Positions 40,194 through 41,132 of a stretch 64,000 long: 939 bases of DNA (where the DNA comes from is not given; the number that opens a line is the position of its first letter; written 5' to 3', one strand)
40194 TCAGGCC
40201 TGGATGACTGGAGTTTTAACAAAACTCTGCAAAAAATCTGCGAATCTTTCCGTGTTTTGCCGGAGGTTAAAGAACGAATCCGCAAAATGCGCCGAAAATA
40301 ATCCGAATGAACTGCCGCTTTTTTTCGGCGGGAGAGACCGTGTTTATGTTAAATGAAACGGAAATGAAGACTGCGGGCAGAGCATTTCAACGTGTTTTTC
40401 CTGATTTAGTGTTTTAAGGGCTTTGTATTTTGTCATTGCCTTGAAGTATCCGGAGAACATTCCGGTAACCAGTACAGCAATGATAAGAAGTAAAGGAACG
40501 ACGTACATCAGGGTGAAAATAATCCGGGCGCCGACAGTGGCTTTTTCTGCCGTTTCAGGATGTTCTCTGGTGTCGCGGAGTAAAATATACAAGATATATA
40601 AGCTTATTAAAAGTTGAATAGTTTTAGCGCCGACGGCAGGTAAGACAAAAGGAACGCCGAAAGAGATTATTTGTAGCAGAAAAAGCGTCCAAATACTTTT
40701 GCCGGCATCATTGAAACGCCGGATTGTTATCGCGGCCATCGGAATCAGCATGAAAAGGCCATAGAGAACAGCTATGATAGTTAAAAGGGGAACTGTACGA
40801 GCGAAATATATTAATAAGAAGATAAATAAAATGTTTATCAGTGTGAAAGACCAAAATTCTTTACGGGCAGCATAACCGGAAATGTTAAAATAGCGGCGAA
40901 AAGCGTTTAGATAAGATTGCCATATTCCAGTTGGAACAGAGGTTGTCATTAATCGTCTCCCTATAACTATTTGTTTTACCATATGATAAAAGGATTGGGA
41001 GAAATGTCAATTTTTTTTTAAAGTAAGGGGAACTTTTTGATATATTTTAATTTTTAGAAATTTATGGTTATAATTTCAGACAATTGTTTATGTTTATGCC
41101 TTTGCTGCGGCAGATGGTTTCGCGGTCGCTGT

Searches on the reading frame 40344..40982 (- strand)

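Call 95: search_protein_families(library=pfam, proteins=[window:40344-40982:-], max_evalue=0.01)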
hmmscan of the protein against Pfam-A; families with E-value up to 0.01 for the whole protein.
window:40344-40982:- (212 aa): 1 family
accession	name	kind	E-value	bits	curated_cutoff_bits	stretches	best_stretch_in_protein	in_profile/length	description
PF05656.20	DUF805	-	1.4e-13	51.7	25.7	1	31-131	1-95/111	Protein of unknown function (DUF805)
